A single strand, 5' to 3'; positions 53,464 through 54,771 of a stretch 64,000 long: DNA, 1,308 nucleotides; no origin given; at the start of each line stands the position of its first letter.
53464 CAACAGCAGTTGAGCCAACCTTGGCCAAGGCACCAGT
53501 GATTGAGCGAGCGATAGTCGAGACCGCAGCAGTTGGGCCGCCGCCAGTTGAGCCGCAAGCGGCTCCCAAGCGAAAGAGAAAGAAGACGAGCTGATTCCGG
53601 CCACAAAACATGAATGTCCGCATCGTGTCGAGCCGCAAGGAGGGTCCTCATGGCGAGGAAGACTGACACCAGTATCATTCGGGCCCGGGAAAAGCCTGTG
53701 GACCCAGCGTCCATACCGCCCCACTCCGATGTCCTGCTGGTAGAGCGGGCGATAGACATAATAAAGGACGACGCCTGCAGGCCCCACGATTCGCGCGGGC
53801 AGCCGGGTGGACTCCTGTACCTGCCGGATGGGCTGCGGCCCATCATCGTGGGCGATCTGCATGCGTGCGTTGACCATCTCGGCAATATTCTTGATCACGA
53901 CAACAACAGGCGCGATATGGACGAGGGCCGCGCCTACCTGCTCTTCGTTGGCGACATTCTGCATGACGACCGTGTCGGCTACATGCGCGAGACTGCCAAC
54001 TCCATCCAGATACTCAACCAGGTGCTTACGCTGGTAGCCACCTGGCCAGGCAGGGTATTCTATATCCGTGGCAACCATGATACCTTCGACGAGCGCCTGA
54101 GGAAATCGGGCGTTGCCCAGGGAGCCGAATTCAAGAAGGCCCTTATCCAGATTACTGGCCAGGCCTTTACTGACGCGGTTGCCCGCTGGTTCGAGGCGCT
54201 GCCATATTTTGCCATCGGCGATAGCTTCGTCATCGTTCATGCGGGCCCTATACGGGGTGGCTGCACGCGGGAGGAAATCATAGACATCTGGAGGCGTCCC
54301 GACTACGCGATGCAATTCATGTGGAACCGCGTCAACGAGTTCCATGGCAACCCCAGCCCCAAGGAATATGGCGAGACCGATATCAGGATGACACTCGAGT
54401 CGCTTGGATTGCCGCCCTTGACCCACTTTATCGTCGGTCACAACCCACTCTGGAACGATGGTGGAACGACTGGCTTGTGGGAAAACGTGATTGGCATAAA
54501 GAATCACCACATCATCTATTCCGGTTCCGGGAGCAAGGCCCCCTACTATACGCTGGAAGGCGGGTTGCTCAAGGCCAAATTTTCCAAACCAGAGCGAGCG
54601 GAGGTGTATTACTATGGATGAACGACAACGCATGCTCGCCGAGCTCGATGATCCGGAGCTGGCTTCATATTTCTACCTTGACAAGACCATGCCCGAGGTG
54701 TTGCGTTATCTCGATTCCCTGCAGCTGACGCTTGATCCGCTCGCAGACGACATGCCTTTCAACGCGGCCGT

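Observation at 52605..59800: Seven-gene same-strand locus combining four unknown-family paralogs, a PPP phosphatase, an atypical kinase and a pseudokinase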

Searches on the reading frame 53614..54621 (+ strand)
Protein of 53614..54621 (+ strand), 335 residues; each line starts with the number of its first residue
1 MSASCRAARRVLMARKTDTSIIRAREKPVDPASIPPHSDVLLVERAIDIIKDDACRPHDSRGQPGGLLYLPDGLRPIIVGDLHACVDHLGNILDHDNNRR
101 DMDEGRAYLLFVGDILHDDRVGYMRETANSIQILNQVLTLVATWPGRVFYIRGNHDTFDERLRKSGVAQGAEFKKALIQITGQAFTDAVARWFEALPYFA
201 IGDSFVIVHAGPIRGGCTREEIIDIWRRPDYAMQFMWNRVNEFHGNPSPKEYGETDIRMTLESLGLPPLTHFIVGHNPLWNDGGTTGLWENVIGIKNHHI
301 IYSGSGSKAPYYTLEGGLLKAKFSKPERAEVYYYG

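Call 5: search_protein_families(library=pfam, proteins=[window:53614-54621:+], max_evalue=1)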
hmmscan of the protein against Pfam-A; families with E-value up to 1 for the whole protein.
window:53614-54621:+ (335 aa): 1 family
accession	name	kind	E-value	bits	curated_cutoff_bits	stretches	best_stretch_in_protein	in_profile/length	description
PF00149.33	Metallophos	-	2.7e-10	41.4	21.5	1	77-280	4-159/191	Calcineurin-like phosphoesterase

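Call 6: search_protein_families(library=ncbifam, proteins=[window:53614-54621:+], max_evalue=1)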
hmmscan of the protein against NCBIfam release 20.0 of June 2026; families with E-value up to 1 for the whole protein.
window:53614-54621:+ (335 aa): 3 families
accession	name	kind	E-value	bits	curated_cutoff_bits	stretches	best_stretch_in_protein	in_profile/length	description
NF001204.0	PRK00166.1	equivalog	0.00032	20.1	176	1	77-211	4-122/276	symmetrical bis(5'-nucleosyl)-tetraphosphatase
TIGR04075.1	bacter_Pnkp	equivalog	0.00069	17.9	750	1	78-211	184-322/851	polynucleotide kinase-phosphatase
TIGR04123.1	P_estr_lig_assc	hypoth_equivalog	0.0058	16.1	150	1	108-168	67-121/207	ligase-associated DNA damage response endonuclease PdeM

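Call 7: search_protein_families(library=padloc, proteins=[window:53614-54621:+], max_evalue=1)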
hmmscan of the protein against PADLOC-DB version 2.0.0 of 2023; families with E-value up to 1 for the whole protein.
window:53614-54621:+ (335 aa): 0 families

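Call 47: search_solved_structures(query=window:53614-54621:+, max_evalue=1, show_alignments=2)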
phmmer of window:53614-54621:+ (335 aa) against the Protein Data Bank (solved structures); distinct sequences matched with E-value up to 1: 4.
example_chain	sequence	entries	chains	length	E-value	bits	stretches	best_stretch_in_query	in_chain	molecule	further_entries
8jfy_D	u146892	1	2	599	0.12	14.6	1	78-211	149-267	Serine/threonine-protein phosphatase rdgC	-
8jfw_D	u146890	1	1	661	0.14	14.3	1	78-211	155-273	Serine/threonine-protein phosphatase rdgC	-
9tp8_A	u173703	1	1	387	0.29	13.3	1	112-229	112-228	Serine/threonine-protein phosphatase BSU1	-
9tp7_A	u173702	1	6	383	0.29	13.3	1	112-229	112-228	Serine/threonine-protein phosphatase BSU1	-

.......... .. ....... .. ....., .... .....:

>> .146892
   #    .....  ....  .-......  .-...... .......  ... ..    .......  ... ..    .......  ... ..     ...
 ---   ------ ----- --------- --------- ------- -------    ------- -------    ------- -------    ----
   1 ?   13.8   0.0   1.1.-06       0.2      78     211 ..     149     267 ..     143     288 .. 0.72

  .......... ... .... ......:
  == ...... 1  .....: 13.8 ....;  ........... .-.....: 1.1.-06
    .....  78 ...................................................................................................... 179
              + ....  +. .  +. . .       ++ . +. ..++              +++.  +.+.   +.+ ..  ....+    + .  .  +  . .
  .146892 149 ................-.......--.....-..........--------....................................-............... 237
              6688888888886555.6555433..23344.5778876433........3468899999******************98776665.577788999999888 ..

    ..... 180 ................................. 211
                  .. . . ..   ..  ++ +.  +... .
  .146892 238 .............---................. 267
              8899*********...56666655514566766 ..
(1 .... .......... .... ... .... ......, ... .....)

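Call 57: find_homologous_proteins(query=window:53614-54621:+)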
Query window:53614-54621:+ (335 aa): 240 proteins with E <= 0.001 among 2525 candidates; the best 120 are listed.
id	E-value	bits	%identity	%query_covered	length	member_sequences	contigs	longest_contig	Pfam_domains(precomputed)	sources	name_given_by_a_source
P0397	8.8e-210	714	93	96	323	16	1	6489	PF00149.34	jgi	-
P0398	8.6e-142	490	67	91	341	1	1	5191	PF00149.34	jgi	jgi:hypothetical protein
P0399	8.7e-137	474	63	96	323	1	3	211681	PF00149.34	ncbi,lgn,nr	ncbi:MAG: metallophosphoesterase [Spirochaetes bacterium]|nr:metallophosphoesterase [Spirochaetota b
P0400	2.1e-134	466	64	95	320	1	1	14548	PF00149.34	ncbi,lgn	-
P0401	1.8e-126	440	63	88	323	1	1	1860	PF00149.34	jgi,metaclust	metaclust:\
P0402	4.2e-123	429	61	91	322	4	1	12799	PF00149.34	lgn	-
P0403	4.9e-123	429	58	94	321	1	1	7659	PF00149.34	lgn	-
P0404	6.6e-123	428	62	88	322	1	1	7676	PF00149.34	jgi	jgi:hypothetical protein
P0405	9.4e-123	428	62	90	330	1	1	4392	PF00149.34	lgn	-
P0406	1.0e-122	428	58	92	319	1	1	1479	PF00149.34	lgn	-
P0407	2.3e-121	423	58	96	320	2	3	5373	PF00149.34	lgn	-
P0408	1.6e-120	420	58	98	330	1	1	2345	PF00149.34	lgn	-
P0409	1.6e-120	420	62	88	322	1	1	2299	PF00149.34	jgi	jgi:hypothetical protein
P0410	2.1e-120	420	60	90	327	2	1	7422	PF00149.34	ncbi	-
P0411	2.4e-120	420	59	96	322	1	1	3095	PF00149.34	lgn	-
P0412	3.9e-120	419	60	90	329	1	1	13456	PF00149.34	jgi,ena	-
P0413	5.4e-120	419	61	88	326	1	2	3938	PF00149.34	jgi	jgi:predicted phosphodiesterase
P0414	5.5e-120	419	60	92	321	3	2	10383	PF00149.34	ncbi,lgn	-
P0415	2.8e-119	416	56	96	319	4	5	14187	PF00149.34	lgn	-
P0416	3.0e-119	416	57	100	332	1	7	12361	PF00149.34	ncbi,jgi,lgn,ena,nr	ncbi:MAG TPA: metallophosphoesterase [Spirochaetia bacterium]|jgi:predicted phosphodiesterase|nr:met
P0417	4.6e-119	416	60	88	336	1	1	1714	PF00149.34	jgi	jgi:hypothetical protein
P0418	5.2e-119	415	57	96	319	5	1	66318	PF00149.34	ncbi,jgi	ncbi:MAG: metallophosphoesterase [Rectinemataceae bacterium]|jgi:hypothetical protein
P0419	5.8e-119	415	60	91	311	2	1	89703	PF00149.34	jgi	jgi:hypothetical protein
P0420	8.2e-119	415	57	96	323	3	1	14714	PF00149.34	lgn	-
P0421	8.9e-119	415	57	96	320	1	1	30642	PF00149.34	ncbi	-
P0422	1.4e-118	414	57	96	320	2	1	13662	PF00149.34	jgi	-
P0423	2.5e-118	413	61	88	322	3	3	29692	PF00149.34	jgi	-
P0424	3.5e-118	413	57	98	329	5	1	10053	PF00149.34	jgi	jgi:hypothetical protein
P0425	5.3e-118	412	60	90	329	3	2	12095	PF00149.34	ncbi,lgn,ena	-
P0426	1.1e-117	411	58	96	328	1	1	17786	PF00149.34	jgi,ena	-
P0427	1.3e-117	411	60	91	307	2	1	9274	PF00149.34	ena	-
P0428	3.3e-117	409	60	92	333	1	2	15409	PF00149.34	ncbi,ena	ncbi:MAG: metallophosphoesterase [Spirochaetota bacterium]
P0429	3.4e-117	409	55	96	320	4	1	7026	PF00149.34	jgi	-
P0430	7.6e-117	408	57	96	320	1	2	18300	PF00149.34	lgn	-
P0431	9.5e-117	408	59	90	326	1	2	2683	PF00149.34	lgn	-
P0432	1.4e-116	407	61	88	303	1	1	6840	PF00149.34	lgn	-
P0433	1.5e-116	407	58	93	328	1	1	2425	PF00149.34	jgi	jgi:hypothetical protein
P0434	2.9e-116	406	59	92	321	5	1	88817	PF00149.34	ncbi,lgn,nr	ncbi:MAG: metallophosphoesterase [Spirochaetales bacterium]|nr:metallophosphoesterase [Spirochaetale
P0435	4.1e-116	406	56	96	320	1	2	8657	PF00149.34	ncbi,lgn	-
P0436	4.5e-116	406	57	95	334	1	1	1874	PF00149.34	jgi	jgi:hypothetical protein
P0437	6.1e-116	405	61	88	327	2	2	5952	PF00149.34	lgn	-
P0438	8.3e-116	405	60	88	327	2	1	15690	PF00149.34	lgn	-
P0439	1.2e-115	404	59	91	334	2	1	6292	PF00149.34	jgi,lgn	jgi:hypothetical protein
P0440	1.4e-115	404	62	88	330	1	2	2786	PF00149.34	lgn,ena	-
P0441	1.4e-115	404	56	93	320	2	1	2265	PF00149.34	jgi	-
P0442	1.5e-115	404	55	96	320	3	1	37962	PF00149.34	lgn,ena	-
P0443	2.6e-115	403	60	88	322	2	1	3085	PF00149.34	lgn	-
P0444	2.9e-115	403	56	96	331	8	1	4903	PF00149.34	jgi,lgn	-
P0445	3.1e-115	403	57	96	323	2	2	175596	PF00149.34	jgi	jgi:predicted phosphodiesterase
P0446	3.7e-115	403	61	87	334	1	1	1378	PF00149.34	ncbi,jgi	jgi:hypothetical protein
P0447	4.1e-115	403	56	96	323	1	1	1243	PF00149.34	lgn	-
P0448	5.0e-115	402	58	88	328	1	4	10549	PF00149.34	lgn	-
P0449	6.8e-115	402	59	88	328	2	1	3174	PF00149.34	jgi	jgi:hypothetical protein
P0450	8.6e-115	402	60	88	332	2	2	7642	PF00149.34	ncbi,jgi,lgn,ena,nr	ncbi:MAG TPA: metallophosphoesterase [Rectinemataceae bacterium]|nr:metallophosphoesterase [Rectinem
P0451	9.3e-115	401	59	88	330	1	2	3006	PF00149.34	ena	-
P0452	1.0e-114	401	55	96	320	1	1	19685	PF00149.34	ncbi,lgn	-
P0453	1.1e-114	401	56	92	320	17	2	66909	PF00149.34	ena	-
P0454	1.3e-114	401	60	88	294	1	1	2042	PF00149.34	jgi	jgi:hypothetical protein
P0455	2.2e-114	400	55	96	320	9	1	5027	PF00149.34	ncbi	-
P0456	2.6e-114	400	57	88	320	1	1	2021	PF00149.34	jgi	-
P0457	3.0e-114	400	60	88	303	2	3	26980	PF00149.34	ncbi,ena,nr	ncbi:MAG: metallophosphoesterase [Spirochaetae bacterium HGW-Spirochaetae-7]|nr:MAG: metallophosphoe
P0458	3.2e-114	400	59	88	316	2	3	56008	PF00149.34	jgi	jgi:predicted phosphodiesterase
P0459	3.4e-114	400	56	96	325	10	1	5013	PF00149.34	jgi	-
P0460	3.8e-114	399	59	90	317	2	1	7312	PF00149.34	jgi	jgi:predicted phosphodiesterase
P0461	4.0e-114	399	56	96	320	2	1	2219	PF00149.34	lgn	-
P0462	6.6e-114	399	56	96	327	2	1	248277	PF00149.34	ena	-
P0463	8.4e-114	398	55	94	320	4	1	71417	PF00149.34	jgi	jgi:hypothetical protein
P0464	2.8e-113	397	53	100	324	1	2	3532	PF00149.34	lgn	-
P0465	3.0e-113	396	55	96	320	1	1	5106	PF00149.34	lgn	-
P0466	6.9e-113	395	59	88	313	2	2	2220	PF00149.34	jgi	-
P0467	6.9e-113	395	59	88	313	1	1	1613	PF00149.34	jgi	jgi:hypothetical protein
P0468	8.0e-113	395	55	96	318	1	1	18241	PF00149.34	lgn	-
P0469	8.6e-113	395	56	96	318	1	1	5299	PF00149.34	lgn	-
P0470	8.9e-113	395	59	92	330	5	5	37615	PF00149.34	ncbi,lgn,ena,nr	ncbi:MAG: metallophosphoesterase [Treponema sp.]|nr:metallophosphoesterase [Treponema sp.]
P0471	1.0e-112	395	60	88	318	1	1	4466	PF00149.34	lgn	-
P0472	1.5e-112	394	55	96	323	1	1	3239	PF00149.34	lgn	-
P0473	1.5e-112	394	55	91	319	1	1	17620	PF00149.34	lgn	-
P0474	3.5e-112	393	54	96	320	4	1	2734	PF00149.34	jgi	jgi:hypothetical protein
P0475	4.5e-112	393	59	88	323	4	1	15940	PF00149.34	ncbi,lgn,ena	-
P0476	4.7e-112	393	59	88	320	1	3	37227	PF00149.34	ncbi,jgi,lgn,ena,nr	ncbi:MAG: hypothetical protein A3J97_08865 [Spirochaetes bacterium RIFOXYC1_FULL_54_7]|nr:MAG: hypot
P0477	4.9e-112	392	55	96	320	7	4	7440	PF00149.34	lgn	-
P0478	8.0e-112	392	55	96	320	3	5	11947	PF00149.34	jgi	-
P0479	8.2e-112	392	57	91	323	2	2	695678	PF00149.34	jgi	jgi:hypothetical protein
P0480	8.2e-112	392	57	88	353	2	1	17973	PF00149.34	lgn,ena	-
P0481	9.5e-112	392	58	88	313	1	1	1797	PF00149.34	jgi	jgi:hypothetical protein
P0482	1.1e-111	391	59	87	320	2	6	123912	PF00149.34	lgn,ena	-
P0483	1.2e-111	391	56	97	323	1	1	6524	PF00149.34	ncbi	ncbi:MAG: metallophosphoesterase [Spirochaetota bacterium]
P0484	1.3e-111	391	59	88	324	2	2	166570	PF00149.34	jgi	-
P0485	2.2e-111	390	55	96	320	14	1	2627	PF00149.34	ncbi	-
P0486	3.2e-111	390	54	98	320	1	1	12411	PF00149.34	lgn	-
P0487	4.9e-111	389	54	96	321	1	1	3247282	PF00149.34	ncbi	-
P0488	4.9e-111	389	58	88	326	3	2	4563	PF00149.34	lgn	-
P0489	5.3e-111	389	57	89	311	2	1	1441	PF00149.34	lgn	-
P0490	6.9e-111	389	54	96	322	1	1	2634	PF00149.34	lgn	-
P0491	7.4e-111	389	56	96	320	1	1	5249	PF00149.34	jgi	jgi:hypothetical protein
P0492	1.1e-110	388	56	92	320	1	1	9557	PF00149.34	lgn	-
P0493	1.3e-110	388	56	90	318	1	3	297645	PF00149.34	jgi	jgi:hypothetical protein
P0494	1.4e-110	388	51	98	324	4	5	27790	PF00149.34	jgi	-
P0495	2.0e-110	387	52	100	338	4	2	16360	PF00149.34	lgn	-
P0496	2.4e-110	387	54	96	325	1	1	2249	PF00149.34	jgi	jgi:hypothetical protein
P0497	2.4e-110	387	60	83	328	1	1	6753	PF00149.34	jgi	jgi:hypothetical protein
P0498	3.0e-110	387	54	96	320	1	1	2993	PF00149.34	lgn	-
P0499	3.6e-110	386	57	88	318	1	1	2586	PF00149.34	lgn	-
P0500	5.2e-110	386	51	96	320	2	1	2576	PF00149.34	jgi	-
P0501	5.4e-110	386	53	96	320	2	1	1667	PF00149.34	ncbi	-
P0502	1.4e-109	384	53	96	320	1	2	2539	PF00149.34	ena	-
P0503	1.8e-109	384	51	96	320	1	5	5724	PF00149.34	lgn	-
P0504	2.0e-109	384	58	88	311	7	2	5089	PF00149.34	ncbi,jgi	-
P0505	2.1e-109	384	55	92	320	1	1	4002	PF00149.34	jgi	-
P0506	2.2e-109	384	54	96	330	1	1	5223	PF00149.34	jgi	jgi:hypothetical protein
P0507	2.2e-109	384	54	91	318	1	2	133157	PF00149.34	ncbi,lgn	-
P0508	4.3e-109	383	57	89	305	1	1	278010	PF00149.34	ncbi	ncbi:hypothetical protein MASR2M78_24380 [Treponema sp.]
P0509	1.1e-108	381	55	92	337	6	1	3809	PF00149.34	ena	-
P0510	1.8e-108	381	55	89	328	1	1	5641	PF00149.34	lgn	-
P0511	2.2e-108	380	55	88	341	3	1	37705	PF00149.34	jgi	jgi:hypothetical protein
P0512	3.0e-108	380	54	93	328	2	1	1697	PF00149.34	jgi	jgi:hypothetical protein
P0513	4.7e-108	379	56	91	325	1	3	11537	PF00149.34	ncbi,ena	-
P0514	1.1e-107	378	52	96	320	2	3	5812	PF00149.34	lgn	-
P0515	1.6e-107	378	52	94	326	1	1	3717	PF00149.34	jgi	jgi:predicted phosphodiesterase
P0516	1.6e-107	378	55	88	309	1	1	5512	PF00149.34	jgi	-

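Call 62: search_solved_structures(query=A4, max_evalue=1, show_alignments=1)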
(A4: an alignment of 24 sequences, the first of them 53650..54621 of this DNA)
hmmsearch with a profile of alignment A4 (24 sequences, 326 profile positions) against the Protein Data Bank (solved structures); distinct sequences matched with E-value up to 1: 38.
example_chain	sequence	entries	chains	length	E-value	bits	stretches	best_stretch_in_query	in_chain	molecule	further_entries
9tp7_A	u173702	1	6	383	8.2e-06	28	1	67-218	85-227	Serine/threonine-protein phosphatase BSU1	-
9tp8_A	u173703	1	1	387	3.1e-05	26.1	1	97-218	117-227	Serine/threonine-protein phosphatase BSU1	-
6tz6_A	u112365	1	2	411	0.0018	20.3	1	119-255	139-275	Serine/threonine-protein phosphatase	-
2qjc_A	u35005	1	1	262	0.0023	19.9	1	59-202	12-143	Diadenosine tetraphosphatase, putative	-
4j6o_A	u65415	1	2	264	0.012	17.6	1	69-203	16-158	Metallophosphoesterase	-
9b9g_I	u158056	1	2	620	0.065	15.1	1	121-264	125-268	Protein phosphatase 3 catalytic subunit alpha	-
3h60_A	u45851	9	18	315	0.11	14.3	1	68-219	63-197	Serine/threonine-protein phosphatase 5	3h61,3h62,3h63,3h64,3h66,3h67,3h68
1s95_A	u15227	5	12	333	0.13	14.2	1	69-219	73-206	Serine/threonine protein phosphatase 5 | Serine/threonine-protein phosphatase 5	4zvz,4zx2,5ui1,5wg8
6nuu_A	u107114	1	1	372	0.14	14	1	121-263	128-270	Serine/threonine-protein phosphatase 2B catalytic subunit alpha isoform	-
5hpe_A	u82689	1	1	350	0.15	14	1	69-219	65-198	Serine/threonine-protein phosphatase 5,Hsp90 co-chaperone Cdc37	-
4or9_A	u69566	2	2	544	0.24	13.3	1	121-267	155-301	Serine/threonine-protein phosphatase 2B catalytic subunit beta isoform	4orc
6uuq_A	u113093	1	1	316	0.24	13.3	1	121-263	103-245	Serine/threonine-protein phosphatase 2B catalytic subunit alpha isoform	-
4ora_A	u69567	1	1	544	0.24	13.3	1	121-267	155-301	Serine/threonine-protein phosphatase 2B catalytic subunit beta isoform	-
4ja7_A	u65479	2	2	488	0.25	13.2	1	119-219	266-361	Serine/threonine-protein phosphatase 5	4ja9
2jog_A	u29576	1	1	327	0.26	13.2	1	121-263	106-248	Calmodulin-dependent calcineurin A subunit alpha isoform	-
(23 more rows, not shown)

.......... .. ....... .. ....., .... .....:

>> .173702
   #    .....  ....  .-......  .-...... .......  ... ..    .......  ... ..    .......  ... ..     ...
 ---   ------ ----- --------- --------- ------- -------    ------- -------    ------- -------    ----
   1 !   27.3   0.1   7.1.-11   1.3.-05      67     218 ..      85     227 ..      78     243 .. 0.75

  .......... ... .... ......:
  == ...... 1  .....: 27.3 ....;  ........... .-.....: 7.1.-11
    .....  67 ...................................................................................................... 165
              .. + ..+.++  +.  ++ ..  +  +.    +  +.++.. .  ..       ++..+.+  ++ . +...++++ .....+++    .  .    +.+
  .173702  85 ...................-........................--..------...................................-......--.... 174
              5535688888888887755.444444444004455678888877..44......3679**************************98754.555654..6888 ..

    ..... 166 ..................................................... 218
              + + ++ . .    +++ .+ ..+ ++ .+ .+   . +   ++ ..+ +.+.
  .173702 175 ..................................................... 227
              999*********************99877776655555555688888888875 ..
